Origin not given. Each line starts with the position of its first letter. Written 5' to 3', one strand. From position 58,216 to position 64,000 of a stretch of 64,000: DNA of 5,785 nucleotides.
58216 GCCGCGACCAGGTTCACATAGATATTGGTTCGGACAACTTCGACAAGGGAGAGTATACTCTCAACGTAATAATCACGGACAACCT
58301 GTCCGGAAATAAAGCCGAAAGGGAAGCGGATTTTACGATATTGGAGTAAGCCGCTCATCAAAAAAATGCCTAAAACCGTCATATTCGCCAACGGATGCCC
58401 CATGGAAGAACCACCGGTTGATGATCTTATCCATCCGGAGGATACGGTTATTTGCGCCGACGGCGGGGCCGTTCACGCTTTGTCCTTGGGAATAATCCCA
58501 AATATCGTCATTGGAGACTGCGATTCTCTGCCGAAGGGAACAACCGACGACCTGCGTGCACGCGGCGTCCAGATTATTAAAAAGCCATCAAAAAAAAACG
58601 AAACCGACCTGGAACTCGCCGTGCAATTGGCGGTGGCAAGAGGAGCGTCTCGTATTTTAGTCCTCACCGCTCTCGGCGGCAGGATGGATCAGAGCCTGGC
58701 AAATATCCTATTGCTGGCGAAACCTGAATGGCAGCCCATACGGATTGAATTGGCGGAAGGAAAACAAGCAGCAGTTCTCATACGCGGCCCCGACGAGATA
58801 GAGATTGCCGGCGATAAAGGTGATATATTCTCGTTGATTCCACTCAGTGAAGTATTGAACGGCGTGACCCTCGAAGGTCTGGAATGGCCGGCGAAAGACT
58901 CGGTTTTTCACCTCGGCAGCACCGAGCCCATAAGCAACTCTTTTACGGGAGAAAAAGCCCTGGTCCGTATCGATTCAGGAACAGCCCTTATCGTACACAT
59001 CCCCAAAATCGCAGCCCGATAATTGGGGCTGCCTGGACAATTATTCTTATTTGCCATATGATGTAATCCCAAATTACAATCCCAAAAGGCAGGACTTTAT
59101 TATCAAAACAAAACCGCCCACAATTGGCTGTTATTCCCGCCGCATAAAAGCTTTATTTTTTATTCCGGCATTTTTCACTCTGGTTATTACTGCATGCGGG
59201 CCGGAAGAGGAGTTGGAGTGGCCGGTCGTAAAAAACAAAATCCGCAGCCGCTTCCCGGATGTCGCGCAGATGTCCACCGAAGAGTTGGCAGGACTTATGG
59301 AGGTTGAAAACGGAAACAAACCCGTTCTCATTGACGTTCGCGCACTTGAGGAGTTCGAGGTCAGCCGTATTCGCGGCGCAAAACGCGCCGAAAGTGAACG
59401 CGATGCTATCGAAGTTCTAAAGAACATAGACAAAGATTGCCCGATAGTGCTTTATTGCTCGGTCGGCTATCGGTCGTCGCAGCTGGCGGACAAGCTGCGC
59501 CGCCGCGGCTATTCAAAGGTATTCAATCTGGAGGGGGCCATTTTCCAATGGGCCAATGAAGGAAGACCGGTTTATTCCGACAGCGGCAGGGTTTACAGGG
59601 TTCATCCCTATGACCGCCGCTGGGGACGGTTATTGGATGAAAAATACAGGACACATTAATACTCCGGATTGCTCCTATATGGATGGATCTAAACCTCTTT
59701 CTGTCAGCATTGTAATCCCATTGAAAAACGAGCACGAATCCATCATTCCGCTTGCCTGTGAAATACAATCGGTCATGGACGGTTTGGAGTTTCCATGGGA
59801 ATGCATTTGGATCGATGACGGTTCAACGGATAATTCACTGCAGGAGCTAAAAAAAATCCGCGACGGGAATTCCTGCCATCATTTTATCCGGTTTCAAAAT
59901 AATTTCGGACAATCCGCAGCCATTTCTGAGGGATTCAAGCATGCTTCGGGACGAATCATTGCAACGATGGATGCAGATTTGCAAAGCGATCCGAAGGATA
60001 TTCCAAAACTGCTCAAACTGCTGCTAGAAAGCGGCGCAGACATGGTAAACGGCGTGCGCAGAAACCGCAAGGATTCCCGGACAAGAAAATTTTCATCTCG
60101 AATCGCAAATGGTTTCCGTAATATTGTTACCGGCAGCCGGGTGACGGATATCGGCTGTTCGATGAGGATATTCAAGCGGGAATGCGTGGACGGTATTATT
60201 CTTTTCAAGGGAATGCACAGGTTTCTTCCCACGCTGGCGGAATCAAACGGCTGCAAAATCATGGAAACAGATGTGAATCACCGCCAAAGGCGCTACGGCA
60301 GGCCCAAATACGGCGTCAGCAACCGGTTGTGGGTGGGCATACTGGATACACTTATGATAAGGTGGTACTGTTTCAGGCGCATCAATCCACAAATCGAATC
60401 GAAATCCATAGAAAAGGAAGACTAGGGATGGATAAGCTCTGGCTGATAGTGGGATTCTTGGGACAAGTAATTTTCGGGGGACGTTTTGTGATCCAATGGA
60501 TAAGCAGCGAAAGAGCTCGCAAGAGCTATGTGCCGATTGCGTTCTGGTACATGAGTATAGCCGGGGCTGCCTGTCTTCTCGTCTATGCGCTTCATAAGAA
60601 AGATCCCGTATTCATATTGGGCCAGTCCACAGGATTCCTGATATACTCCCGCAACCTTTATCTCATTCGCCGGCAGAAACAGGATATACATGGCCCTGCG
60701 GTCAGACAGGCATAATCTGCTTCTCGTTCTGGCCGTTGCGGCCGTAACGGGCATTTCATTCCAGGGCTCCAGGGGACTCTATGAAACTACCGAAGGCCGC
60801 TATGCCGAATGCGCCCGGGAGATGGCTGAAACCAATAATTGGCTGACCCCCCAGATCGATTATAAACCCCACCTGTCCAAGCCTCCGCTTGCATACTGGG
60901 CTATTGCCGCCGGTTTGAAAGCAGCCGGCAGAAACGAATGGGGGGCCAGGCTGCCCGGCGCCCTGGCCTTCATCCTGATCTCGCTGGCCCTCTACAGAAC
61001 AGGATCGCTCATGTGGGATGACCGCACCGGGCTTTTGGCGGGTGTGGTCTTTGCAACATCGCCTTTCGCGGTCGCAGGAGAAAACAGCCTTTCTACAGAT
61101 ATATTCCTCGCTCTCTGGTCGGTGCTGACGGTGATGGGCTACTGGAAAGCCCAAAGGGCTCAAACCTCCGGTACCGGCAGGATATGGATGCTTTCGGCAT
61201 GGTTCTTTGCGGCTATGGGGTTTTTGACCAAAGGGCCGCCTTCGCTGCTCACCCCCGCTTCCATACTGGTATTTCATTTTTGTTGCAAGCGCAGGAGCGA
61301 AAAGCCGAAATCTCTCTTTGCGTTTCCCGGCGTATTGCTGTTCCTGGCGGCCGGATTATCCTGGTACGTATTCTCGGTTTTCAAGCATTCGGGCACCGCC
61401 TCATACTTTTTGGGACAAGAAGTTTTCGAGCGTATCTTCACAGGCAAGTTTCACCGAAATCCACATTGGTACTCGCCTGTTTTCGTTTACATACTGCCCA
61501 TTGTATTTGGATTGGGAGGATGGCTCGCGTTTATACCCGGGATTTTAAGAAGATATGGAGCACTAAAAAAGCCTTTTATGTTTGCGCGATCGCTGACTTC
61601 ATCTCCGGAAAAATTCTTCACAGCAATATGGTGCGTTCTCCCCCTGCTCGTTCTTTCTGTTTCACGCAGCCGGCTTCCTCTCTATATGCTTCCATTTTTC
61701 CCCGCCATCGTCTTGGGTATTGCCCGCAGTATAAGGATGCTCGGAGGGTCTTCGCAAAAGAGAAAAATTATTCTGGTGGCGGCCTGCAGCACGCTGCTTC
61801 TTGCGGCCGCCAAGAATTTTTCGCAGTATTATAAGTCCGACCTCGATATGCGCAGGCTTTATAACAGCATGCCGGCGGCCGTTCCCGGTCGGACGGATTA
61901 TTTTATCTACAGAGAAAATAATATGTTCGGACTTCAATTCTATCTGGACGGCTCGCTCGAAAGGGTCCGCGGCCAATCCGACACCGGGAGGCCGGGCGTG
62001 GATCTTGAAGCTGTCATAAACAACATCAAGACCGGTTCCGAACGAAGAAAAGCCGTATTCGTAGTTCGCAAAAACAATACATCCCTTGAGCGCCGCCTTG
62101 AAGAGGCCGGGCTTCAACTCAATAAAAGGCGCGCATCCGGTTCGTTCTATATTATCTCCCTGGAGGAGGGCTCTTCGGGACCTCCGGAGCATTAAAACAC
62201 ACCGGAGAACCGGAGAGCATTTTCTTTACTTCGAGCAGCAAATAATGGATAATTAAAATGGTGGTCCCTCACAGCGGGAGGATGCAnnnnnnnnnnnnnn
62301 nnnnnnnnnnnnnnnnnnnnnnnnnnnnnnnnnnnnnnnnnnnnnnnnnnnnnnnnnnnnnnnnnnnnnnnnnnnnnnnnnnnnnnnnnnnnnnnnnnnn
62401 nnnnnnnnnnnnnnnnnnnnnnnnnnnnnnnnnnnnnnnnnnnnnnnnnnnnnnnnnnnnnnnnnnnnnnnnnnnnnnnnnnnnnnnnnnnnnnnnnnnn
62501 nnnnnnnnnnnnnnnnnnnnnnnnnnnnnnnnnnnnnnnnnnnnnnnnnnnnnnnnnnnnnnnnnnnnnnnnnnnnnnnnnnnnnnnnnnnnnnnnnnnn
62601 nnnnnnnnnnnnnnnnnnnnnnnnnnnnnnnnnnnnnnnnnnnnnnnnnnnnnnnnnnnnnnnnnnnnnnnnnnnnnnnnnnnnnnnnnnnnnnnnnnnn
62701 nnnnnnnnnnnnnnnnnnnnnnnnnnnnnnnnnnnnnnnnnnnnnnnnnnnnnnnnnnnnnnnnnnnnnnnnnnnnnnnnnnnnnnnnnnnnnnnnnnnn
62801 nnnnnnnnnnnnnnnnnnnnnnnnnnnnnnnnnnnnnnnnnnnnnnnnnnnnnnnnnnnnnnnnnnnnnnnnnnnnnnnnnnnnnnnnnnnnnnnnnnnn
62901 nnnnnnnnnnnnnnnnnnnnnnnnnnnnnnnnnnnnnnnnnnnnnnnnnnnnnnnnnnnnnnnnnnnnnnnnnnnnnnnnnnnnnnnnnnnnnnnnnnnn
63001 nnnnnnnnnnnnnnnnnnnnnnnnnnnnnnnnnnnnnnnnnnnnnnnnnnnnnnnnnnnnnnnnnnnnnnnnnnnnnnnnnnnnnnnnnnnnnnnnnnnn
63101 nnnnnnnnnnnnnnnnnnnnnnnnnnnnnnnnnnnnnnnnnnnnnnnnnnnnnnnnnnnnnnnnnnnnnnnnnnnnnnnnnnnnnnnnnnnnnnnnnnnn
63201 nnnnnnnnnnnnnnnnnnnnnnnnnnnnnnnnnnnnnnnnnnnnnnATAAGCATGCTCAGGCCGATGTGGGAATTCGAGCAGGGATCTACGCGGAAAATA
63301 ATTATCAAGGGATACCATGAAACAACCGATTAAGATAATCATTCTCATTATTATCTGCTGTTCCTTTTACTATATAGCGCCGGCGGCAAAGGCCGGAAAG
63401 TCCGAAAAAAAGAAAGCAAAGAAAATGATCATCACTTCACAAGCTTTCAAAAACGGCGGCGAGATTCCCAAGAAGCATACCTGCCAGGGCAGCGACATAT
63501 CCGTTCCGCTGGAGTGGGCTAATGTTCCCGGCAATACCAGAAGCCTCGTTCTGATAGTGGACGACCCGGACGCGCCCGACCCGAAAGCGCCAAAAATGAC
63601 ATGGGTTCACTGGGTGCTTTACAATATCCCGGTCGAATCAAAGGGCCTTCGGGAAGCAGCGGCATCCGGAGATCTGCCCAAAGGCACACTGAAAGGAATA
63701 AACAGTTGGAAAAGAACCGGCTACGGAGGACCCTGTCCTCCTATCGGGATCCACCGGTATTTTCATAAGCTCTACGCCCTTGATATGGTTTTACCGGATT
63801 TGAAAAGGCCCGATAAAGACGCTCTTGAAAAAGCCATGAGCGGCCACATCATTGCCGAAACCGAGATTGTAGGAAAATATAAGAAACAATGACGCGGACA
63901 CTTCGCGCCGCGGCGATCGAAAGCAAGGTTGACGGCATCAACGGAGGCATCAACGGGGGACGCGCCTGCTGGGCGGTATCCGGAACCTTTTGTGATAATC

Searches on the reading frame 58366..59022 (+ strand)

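Call 12: search_protein_families(library=pfam, proteins=[window:58366-59022:+], max_evalue=0.001)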
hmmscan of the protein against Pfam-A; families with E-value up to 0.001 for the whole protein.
window:58366-59022:+ (218 aa): 2 families
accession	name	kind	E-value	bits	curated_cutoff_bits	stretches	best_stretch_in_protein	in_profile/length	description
PF04263.21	TPK_catalytic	-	5.7e-29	100.8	30.7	1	20-127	3-111/113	Thiamin pyrophosphokinase, catalytic domain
PF04265.19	TPK_B1_binding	-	5.3e-10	39.2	22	1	149-205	8-65/67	Thiamin pyrophosphokinase, vitamin B1 binding domain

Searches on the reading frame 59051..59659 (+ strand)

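Call 12: search_protein_families(library=pfam, proteins=[window:59051-59659:+], max_evalue=0.001)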
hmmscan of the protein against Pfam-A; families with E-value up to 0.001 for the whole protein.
window:59051-59659:+ (202 aa): 1 family
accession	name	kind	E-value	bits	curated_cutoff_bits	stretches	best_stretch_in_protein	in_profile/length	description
PF00581.25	Rhodanese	-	2.3e-15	57.3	22.2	1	87-169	10-101/102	Rhodanese-like domain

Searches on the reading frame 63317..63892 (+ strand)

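Call 12: search_protein_families(library=pfam, proteins=[window:63317-63892:+], max_evalue=0.001)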
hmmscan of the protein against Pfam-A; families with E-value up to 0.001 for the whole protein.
window:63317-63892:+ (191 aa): 1 family
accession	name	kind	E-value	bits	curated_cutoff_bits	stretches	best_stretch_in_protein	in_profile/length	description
PF01161.25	PBP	-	3.1e-42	144.5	24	1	49-188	1-135/135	Phosphatidylethanolamine-binding protein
